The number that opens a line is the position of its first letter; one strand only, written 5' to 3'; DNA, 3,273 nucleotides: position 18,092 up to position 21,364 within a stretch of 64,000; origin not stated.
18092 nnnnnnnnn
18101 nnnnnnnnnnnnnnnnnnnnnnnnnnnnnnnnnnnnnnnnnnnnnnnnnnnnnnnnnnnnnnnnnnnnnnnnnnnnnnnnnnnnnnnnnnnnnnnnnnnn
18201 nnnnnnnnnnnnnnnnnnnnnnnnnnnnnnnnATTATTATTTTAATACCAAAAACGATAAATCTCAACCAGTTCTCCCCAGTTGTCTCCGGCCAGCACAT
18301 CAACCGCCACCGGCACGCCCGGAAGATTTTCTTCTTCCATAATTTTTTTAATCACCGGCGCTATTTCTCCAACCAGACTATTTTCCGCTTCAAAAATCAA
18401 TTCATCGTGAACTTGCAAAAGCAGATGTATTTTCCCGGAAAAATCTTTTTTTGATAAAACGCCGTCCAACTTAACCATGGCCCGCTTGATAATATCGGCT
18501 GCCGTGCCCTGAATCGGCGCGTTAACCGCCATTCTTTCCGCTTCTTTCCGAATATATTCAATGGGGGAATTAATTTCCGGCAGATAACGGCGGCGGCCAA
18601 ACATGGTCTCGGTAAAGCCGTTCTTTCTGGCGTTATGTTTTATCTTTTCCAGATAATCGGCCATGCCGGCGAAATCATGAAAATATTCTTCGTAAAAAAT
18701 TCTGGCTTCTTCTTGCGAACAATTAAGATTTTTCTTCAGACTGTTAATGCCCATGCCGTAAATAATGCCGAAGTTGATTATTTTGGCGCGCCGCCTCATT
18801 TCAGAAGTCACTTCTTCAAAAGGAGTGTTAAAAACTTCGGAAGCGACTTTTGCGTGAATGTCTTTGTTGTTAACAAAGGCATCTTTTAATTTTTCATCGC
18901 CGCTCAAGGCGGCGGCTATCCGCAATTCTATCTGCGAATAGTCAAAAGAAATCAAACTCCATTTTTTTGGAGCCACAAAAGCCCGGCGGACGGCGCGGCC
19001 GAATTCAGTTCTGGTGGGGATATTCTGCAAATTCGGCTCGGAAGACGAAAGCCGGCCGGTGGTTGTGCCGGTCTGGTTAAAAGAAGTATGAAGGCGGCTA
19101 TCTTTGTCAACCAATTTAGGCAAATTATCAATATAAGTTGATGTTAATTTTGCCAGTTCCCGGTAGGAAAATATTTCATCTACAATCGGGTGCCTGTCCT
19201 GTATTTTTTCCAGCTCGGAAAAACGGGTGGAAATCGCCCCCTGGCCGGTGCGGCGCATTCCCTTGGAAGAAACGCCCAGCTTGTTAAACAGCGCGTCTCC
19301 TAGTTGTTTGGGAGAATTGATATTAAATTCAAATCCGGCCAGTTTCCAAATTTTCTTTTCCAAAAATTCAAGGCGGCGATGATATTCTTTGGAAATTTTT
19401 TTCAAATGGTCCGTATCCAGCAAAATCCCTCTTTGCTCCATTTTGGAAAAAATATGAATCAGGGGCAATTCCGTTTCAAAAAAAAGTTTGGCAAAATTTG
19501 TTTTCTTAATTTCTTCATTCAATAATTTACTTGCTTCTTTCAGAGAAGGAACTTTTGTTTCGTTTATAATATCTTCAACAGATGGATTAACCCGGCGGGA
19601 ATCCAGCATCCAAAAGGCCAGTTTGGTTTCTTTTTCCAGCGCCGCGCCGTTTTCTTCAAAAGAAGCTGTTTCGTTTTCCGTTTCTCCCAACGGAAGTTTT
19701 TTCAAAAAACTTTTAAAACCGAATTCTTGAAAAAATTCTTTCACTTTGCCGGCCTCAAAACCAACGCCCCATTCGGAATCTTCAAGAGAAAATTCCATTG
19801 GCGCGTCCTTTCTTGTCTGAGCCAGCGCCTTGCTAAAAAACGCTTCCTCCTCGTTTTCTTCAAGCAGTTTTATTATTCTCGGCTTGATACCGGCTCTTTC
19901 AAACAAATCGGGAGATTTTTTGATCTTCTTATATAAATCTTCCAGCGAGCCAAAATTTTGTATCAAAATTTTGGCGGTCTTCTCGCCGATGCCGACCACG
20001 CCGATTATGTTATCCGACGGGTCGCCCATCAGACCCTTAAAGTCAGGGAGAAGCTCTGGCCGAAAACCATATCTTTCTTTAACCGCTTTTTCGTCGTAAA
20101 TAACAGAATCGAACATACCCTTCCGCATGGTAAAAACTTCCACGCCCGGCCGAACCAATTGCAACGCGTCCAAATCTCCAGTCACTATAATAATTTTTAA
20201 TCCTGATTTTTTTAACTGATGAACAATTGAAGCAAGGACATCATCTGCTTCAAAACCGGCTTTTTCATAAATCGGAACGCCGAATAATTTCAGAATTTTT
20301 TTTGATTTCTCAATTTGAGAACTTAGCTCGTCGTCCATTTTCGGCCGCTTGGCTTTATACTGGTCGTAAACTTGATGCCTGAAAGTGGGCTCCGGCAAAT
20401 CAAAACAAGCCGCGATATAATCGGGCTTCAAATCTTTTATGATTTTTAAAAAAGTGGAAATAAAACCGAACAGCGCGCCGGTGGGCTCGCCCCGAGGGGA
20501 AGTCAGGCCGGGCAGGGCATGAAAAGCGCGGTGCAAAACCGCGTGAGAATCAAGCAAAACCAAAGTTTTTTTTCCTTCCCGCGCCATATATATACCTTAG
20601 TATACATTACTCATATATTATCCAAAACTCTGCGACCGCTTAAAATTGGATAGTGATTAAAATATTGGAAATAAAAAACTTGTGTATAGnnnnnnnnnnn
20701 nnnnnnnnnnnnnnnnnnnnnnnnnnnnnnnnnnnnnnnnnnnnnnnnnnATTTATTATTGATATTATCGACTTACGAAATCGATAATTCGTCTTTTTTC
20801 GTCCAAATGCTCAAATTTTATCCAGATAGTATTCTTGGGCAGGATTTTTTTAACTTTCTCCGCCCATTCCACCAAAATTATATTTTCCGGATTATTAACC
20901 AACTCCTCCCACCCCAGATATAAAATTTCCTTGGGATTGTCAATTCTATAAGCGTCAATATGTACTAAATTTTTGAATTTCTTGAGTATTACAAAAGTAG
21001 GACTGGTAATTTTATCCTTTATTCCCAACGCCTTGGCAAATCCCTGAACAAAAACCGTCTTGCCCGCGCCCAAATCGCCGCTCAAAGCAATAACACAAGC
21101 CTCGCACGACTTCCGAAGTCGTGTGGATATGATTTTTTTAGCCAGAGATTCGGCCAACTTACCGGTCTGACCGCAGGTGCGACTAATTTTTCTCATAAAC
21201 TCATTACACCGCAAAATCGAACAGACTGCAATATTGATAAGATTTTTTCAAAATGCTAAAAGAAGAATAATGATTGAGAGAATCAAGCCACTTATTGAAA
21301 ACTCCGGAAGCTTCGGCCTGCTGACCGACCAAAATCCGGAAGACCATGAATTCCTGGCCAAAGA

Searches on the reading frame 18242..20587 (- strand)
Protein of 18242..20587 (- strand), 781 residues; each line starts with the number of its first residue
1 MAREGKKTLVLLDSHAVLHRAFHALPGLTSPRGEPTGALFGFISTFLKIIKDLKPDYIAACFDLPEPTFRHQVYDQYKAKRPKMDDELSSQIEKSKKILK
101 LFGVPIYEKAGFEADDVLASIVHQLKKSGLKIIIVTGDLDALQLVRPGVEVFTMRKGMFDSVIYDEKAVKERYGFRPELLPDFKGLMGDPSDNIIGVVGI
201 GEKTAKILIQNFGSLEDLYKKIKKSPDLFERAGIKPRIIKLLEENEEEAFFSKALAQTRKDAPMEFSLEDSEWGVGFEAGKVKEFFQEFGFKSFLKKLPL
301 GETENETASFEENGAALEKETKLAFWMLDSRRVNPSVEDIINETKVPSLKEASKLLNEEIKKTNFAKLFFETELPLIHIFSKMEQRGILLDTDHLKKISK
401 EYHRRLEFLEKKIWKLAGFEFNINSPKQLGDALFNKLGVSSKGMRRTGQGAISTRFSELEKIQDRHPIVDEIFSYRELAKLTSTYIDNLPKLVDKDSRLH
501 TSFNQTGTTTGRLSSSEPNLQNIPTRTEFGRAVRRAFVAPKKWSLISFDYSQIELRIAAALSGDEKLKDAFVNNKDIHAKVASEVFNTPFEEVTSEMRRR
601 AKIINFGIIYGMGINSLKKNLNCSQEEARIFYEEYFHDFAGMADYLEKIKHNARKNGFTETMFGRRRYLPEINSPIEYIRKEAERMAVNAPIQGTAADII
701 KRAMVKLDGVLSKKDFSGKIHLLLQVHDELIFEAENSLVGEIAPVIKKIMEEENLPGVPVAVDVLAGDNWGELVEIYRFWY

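Call 76: search_protein_families(library=pfam, proteins=[window:18242-20587:-], max_evalue=0.01)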
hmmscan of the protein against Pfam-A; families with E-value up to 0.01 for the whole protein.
window:18242-20587:- (781 aa): 5 families
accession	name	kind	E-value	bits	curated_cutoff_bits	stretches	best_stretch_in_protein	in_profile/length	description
PF00476.26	DNA_pol_A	-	1.5e-146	488.6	34.3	1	393-772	2-381/381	DNA polymerase family A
PF02739.22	5_3_exonuc_N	-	9.4e-52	175.5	34.3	1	8-174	1-164/164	5'-3' exonuclease, N-terminal resolvase-like domain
PF01367.25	5_3_exonuc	-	1.7e-25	89.8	40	1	176-273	2-91/97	5'-3' exonuclease, C-terminal SAM fold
PF12826.13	HHH_2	-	0.0068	17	27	0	196-220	7-31/64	Helix-hairpin-helix motif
PF14520.12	HHH_5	-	0.0088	16.9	27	0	194-237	4-46/57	Helix-hairpin-helix domain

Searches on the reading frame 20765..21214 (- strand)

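Call 76: search_protein_families(library=pfam, proteins=[window:20765-21214:-], max_evalue=0.01)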
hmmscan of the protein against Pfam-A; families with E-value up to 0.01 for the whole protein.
window:20765-21214:- (149 aa): 1 family
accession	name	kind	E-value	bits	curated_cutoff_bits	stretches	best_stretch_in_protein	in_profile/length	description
PF02367.23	TsaE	-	1.5e-34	119.1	26.6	1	16-142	6-126/128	Threonylcarbamoyl adenosine biosynthesis protein TsaE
